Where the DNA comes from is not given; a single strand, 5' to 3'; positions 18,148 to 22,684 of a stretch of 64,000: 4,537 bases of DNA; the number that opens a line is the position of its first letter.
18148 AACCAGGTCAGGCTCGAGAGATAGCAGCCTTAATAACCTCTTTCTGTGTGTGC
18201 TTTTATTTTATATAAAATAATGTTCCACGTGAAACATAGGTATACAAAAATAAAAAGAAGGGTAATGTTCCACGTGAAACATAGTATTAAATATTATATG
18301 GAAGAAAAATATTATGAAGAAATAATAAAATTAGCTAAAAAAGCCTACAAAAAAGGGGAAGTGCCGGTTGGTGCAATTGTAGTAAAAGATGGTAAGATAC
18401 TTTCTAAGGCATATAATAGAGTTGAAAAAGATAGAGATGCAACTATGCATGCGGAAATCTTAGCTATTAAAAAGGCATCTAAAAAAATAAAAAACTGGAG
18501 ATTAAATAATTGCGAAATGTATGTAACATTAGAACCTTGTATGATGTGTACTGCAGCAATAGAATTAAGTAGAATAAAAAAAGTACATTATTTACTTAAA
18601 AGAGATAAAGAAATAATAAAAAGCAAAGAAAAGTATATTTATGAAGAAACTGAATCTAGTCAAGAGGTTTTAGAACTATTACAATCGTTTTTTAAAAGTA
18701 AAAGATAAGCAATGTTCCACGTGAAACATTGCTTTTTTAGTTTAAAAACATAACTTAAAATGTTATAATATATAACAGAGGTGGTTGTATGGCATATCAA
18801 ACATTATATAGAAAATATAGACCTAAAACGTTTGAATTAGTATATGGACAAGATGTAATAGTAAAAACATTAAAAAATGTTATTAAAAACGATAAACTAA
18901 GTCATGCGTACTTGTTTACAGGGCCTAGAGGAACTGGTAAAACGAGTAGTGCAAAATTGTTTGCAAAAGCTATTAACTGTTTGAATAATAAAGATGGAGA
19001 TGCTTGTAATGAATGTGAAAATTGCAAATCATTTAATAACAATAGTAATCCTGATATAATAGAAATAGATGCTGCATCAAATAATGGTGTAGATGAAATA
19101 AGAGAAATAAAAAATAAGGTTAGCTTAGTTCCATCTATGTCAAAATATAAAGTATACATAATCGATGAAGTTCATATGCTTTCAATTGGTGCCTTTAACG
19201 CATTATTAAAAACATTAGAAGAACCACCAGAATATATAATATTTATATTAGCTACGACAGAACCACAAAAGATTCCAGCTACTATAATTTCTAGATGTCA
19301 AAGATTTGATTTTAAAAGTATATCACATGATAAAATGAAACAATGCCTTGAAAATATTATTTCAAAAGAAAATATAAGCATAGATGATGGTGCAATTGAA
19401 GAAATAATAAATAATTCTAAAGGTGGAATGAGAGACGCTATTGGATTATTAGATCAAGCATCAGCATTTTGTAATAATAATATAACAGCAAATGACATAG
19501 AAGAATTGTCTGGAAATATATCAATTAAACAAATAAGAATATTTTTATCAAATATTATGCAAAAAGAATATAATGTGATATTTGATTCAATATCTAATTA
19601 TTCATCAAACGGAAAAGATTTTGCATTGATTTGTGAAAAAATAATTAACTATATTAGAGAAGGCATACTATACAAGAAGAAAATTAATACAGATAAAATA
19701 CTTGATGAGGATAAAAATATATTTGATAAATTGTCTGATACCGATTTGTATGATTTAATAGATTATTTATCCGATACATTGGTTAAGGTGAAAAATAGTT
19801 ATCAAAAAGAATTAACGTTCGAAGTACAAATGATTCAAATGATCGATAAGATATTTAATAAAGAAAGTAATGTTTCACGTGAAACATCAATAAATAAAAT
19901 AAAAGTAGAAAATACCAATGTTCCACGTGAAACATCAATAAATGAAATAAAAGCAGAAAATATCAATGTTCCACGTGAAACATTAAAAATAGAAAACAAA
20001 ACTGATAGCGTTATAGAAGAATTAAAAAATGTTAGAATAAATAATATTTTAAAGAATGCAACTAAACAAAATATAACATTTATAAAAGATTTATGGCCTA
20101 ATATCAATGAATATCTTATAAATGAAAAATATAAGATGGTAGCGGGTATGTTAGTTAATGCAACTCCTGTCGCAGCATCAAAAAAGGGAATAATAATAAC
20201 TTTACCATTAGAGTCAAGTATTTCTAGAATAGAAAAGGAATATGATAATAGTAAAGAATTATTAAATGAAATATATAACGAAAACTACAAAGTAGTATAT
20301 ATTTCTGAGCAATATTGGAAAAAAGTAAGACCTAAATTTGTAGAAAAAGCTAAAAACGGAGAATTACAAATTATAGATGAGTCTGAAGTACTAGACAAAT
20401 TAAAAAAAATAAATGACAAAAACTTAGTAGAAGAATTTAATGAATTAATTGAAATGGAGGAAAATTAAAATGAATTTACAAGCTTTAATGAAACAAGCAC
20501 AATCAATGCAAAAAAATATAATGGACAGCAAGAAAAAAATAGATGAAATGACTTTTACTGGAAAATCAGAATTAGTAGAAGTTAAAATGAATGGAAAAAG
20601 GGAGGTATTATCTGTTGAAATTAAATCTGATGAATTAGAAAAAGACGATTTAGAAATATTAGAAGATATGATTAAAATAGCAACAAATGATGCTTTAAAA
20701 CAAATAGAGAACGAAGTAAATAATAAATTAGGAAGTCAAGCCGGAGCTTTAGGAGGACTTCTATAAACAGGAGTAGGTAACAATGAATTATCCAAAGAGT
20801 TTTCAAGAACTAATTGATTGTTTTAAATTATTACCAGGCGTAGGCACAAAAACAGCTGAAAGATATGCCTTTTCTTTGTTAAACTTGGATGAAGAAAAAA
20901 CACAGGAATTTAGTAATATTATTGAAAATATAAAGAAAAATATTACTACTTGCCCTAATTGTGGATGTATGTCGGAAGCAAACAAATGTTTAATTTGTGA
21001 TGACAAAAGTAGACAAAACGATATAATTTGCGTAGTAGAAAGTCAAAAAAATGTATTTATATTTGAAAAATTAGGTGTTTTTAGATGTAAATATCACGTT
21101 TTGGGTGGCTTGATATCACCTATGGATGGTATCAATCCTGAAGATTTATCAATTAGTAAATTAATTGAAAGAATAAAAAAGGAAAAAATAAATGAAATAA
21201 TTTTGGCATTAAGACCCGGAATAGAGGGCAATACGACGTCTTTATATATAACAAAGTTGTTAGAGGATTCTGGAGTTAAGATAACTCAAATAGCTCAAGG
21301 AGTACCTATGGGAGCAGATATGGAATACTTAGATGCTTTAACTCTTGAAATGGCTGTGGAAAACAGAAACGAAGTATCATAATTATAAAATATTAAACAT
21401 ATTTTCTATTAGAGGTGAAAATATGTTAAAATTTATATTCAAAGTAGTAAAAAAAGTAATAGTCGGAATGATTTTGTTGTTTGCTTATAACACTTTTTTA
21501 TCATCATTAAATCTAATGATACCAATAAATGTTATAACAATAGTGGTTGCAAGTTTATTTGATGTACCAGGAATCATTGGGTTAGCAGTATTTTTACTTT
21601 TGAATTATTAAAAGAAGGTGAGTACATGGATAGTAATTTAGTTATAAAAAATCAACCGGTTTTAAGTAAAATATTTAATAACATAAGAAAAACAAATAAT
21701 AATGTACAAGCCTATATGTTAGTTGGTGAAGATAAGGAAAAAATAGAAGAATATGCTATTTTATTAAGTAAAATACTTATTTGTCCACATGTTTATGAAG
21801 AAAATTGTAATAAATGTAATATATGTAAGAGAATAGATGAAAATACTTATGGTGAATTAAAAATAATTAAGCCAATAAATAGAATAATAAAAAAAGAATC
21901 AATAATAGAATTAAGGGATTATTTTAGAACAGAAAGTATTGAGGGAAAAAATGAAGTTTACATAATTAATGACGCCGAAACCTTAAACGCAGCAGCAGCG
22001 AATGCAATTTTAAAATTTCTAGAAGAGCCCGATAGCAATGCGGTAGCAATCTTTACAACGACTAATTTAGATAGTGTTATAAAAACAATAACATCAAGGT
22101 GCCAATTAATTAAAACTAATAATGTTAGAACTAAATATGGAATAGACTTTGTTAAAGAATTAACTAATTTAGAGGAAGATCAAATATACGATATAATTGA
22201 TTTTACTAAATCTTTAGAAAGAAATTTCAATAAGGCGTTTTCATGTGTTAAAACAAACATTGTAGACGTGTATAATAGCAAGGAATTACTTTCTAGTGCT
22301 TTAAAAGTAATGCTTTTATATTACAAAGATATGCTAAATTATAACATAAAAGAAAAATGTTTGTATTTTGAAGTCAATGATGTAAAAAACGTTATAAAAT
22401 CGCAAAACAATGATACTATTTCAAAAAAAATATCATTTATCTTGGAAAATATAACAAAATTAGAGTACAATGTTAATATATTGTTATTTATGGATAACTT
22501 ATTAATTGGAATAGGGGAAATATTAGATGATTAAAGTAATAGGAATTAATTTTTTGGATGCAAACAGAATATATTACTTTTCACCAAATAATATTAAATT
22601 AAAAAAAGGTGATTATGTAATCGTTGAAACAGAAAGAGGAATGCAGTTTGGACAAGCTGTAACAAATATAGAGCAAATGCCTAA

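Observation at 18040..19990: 18-bp perfect palindrome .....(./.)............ repeated 7 times, in intergenic regulatory positions and in frame inside dnaX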

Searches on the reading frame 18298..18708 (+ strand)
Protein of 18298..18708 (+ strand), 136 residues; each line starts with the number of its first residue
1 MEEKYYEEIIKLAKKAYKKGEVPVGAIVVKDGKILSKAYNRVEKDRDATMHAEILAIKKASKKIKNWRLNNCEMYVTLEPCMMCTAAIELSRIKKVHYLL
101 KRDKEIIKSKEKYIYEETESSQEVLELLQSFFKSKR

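Call 8: search_protein_families(library=pfam, proteins=[window:18298-18708:+])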
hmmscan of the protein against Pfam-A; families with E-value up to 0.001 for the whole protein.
window:18298-18708:+ (136 aa): 3 families
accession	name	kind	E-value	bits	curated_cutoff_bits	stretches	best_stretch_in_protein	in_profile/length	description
PF14437.12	MafB19-deam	-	4.8e-34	117.7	27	1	3-136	4-142/142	MafB19-like deaminase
PF00383.29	dCMP_cyt_deam_1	-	8.2e-31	106.4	25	1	2-99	4-101/102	Cytidine and deoxycytidylate deaminase zinc-binding region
PF14439.12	Bd3614-deam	-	1.5e-06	28.6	38.5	1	25-88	12-74/113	Bd3614-like deaminase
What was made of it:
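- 18298..18708 (+): tadA (tRNA adenosine deaminase), inside the cluster. Pfam (call 8).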

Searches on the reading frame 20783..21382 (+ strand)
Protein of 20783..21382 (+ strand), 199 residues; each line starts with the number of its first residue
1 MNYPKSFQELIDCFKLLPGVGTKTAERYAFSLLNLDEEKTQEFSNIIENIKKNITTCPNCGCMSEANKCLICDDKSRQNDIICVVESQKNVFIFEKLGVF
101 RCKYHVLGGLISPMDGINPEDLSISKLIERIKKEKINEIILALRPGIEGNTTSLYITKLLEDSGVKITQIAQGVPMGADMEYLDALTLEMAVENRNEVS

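Call 8: search_protein_families(library=pfam, proteins=[window:20783-21382:+])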
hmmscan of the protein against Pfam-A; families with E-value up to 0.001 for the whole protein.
window:20783-21382:+ (199 aa): 4 families
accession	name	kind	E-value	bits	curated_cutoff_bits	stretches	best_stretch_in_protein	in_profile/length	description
PF13662.12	Toprim_4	-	8e-21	74.5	25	1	81-171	2-85/85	Toprim domain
PF21176.3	RecR_HhH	-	1.5e-12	47.5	27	1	8-49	2-43/45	RecR, helix-hairpin-helix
PF21175.2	RecR_C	-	7.7e-09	35.2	22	1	173-195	1-23/24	RecR, C-terminal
PF01751.28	Toprim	-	1.8e-06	28.5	23.1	1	82-170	2-96/96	Toprim domain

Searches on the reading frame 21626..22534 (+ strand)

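Call 8: search_protein_families(library=pfam, proteins=[window:21626-22534:+])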
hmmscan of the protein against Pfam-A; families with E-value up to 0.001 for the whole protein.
window:21626-22534:+ (302 aa): 1 family
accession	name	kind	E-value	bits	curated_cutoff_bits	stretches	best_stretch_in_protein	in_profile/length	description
PF13177.12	DNA_pol3_delta2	-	2.6e-42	145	27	1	10-166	2-159/161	DNA polymerase III, delta subunit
